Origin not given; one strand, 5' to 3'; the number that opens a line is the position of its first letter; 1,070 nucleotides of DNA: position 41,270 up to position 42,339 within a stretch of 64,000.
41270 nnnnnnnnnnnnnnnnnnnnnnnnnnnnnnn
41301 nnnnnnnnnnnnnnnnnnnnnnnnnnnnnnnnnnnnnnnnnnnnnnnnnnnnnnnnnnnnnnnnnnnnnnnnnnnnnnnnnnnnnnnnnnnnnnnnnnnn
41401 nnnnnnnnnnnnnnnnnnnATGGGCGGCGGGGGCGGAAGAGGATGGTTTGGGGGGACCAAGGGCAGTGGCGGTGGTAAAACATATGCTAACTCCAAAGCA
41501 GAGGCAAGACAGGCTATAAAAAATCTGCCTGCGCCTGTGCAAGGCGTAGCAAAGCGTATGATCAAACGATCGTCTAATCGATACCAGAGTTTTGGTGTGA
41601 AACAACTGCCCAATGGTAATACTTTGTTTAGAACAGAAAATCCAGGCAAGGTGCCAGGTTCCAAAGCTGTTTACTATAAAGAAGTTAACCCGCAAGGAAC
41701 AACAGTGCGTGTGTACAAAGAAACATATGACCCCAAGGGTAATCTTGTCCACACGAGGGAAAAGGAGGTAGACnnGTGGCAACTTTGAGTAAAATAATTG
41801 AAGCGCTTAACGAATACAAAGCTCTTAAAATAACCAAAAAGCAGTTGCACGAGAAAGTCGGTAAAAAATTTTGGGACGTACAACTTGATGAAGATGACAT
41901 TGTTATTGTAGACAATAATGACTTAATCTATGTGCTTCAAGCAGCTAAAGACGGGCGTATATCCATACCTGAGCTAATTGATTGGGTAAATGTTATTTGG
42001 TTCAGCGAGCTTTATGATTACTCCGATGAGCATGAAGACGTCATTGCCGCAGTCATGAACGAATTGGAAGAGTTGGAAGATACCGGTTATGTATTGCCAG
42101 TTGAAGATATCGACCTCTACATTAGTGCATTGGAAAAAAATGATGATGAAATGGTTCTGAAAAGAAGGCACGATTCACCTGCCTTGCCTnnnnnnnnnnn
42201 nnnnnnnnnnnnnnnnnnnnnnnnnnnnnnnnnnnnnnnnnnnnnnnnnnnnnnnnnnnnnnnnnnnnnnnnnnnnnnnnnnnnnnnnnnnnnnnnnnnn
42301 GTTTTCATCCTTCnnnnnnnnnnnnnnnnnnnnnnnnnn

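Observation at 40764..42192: DUF4417 / Gly-rich basic protein / acidic protein cassette joined by 1-nt stop-start overlaps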

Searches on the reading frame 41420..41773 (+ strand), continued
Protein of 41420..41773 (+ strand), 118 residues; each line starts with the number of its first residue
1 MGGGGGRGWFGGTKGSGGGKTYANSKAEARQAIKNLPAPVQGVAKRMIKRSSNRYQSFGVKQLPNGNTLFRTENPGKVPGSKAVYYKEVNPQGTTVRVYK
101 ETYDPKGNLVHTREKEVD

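Call 96: find_encoding_contigs(protein=P0002, flank=5000, max_places=2)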
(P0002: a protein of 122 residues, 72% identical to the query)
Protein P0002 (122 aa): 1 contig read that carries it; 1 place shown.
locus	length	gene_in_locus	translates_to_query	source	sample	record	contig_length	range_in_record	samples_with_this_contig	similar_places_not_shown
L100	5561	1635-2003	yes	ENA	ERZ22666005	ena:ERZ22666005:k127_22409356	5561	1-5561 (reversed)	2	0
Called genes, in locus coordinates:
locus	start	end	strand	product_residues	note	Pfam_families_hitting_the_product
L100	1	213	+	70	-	?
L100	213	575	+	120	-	-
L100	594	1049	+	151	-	-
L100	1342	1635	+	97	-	PF14386:DUF4417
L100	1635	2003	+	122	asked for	-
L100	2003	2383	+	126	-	-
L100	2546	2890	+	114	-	PF00892:EamA (weak), PF00893:Multi_Drug_Res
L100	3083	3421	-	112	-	PF00893:Multi_Drug_Res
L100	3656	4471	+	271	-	PF13411:MerR_1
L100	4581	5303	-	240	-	PF01479:S4, PF00849:PseudoU_synth_2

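Call 97: fold_search(model_id=the predicted structure, library=viral)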
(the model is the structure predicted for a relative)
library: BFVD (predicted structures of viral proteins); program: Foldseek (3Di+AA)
matches with E <= 10: 736; with E <= 0.001: 0
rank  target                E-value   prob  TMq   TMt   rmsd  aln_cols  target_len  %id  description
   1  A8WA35                5.0e-02  0.99  0.43  0.38   7.1        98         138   13  Immunity repressor [Mycobacterium phage Giles]
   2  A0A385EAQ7            5.0e-02  0.98  0.43  0.59   8.1        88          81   10  Uncharacterized protein [Caulobacter phage CcrPW]
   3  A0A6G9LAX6            8.5e-02  0.97  0.43  0.52   7.0        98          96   13  Immunity repressor [Mycobacterium phage Ein37]
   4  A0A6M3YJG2            8.5e-02  0.44  0.24  0.31  13.4        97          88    8  (no name in the UniProt tables at hand)
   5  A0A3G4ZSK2            1.0e-01  0.99  0.43  0.17   3.7        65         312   11  Uncharacterized protein [Edafosvirus sp.]
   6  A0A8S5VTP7            1.0e-01  0.41  0.31  0.08  17.4       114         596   14  Anastral spindle 2 [Ackermannviridae sp.]
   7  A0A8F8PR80            1.1e-01  0.97  0.51  0.45   8.4        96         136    5  Uncharacterized protein [Clandestinovirus]
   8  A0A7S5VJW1            1.1e-01  0.69  0.30  0.39   8.8        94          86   14  (no name in the UniProt tables at hand)
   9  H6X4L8                1.2e-01  0.69  0.36  0.45  11.0        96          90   14  Uncharacterized protein [Klebsiella phage vB_KleM_RaK2]
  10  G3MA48                1.6e-01  0.82  0.40  0.29   7.7        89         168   10  Gp307 [Bacillus phage G]
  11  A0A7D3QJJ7            1.7e-01  0.20  0.20  0.10  12.2        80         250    6  (no name in the UniProt tables at hand)
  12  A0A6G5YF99            1.8e-01  0.38  0.28  0.20  10.1        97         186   12  (no name in the UniProt tables at hand)
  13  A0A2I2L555            2.3e-01  0.09  0.19  0.11  17.3       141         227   10  MORN-repeat protein [Orpheovirus IHUMI-LCC2]
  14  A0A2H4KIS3            2.7e-01  0.57  0.36  0.34  12.4        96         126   11  (no name in the UniProt tables at hand)
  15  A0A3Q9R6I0            2.9e-01  0.44  0.37  0.23  13.6       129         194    5  (no name in the UniProt tables at hand)
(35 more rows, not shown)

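Call 103: search_protein_families(library=pfam, alignment_id=A2, max_evalue=1)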
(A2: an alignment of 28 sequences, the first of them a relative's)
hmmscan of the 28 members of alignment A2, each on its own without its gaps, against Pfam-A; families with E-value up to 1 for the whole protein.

A. member 1, P0001 (118 aa): 2 families
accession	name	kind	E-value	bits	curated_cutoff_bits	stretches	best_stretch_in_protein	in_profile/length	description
PF08369.16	PCP_red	-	0.054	14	32.5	1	27-50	3-26/45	Proto-chlorophyllide reductase 57 kD subunit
PF13080.11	DUF3926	-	0.16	12.6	26.4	1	34-48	5-19/43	Protein of unknown function (DUF3926)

B. families by the number of members that match (of 28 scanned): 17 families
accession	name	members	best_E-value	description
PF08308.17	PEGA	5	0.028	PEGA domain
PF18962.6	Por_Secre_tail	5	0.044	Secretion system C-terminal sorting domain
PF13285.11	DUF4073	1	0.012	Domain of unknown function (DUF4073)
PF24246.1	SH3b_T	1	0.024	SH3b_T domain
PF16313.11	DUF4953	1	0.034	Met-zincin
PF09134.16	Invasin_D3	1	0.042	Invasin, domain 3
PF24947.1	PGM1_C_vert_fung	1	0.049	Phosphoglucomutase-1, C-terminal domain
PF08369.16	PCP_red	1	0.054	Proto-chlorophyllide reductase 57 kD subunit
PF17892.7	Cadherin_5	1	0.072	Cadherin-like domain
PF18798.6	LPD3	1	0.13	Large polyvalent protein-associated domain 3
PF22938.2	Integrase_p58_C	1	0.14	Integrase p58, C-terminal domain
PF16087.11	DUF4817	1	0.15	Helix-turn-helix domain (DUF4817)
PF13080.11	DUF3926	1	0.16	Protein of unknown function (DUF3926)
PF20098.4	DUF6488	1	0.17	Family of unknown function (DUF6488)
PF02465.23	FliD_N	1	0.17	Flagellar hook-associated protein 2 N-terminus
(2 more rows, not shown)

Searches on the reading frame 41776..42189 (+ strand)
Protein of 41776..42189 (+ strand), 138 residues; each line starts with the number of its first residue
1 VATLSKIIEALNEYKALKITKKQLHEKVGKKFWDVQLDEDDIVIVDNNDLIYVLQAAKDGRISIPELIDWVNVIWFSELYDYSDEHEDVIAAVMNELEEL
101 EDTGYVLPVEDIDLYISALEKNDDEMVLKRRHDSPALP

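Call 3: search_protein_families(library=pfam, proteins=[window:41776-42189:+], max_evalue=1)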
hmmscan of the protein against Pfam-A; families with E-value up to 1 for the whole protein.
window:41776-42189:+ (138 aa): 1 family
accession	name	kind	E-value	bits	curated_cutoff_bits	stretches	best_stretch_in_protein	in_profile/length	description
PF02671.26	PAH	-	0.067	13.4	21.3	0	7-30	6-29/45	Paired amphipathic helix repeat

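Call 4: search_protein_families(library=ncbifam, proteins=[window:41776-42189:+], max_evalue=1)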
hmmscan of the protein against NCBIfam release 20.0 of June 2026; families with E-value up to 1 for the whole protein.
window:41776-42189:+ (138 aa): 1 family
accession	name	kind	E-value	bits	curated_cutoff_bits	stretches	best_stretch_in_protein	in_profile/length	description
NF008841.0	PRK11883.1-1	equivalog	0.13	11.2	517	1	35-99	362-419/453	protoporphyrinogen oxidase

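Call 8: search_solved_structures(query=window:41776-42189:+, max_evalue=10, show_alignments=2)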
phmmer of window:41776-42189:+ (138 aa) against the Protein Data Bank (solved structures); distinct sequences matched with E-value up to 10: 2.
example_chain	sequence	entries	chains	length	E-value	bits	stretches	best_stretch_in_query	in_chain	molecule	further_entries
6okh_A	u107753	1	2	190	0.035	17.6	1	5-70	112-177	Uncharacterized protein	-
6nvy_A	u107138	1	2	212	0.45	14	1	82-138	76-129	Penicillin G acylase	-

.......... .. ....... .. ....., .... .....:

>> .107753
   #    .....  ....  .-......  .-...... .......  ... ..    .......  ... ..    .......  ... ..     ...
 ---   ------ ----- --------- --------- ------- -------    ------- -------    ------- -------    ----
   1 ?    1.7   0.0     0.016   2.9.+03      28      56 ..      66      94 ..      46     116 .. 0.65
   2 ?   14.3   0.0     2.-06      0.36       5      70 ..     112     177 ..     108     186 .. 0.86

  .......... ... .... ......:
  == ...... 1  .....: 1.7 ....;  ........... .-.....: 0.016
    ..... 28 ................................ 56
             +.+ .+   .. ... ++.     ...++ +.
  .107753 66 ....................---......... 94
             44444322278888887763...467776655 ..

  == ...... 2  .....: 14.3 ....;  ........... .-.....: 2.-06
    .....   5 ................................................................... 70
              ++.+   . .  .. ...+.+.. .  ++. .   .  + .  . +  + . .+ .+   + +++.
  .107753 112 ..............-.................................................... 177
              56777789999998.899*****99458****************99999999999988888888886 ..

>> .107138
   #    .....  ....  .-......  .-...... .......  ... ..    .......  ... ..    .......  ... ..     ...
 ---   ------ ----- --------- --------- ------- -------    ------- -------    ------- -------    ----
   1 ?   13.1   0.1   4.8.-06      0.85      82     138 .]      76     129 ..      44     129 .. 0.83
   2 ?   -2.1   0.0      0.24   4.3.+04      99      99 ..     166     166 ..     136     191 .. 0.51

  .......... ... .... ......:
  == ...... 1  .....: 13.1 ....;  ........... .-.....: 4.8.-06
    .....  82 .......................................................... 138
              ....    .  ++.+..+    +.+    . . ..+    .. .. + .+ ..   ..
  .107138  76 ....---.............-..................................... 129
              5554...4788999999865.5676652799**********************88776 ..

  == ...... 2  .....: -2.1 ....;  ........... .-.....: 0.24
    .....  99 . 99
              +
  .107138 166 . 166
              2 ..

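Call 20: find_homologous_proteins(query=window:41776-42189:+, max_evalue=0.01)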
Query window:41776-42189:+ (138 aa): 4 proteins with E <= 0.01 among 45 candidates.
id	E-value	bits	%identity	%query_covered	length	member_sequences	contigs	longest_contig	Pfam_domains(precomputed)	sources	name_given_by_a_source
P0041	3.3e-82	291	100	100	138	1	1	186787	-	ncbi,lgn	-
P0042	2.1e-38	149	61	85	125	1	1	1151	-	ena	-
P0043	2.9e-38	149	60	90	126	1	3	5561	-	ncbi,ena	-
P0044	1.5e-14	72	50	58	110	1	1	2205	-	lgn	-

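Call 62: search_protein_families(library=padloc, proteins=[window:41776-42189:+], max_evalue=0.01)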
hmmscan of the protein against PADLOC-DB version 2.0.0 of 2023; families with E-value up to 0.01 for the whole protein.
window:41776-42189:+ (138 aa): 0 families

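Call 63: search_protein_families(library=phrogs, proteins=[window:41776-42189:+], max_evalue=0.01)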
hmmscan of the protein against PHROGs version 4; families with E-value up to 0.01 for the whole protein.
window:41776-42189:+ (138 aa): 0 families
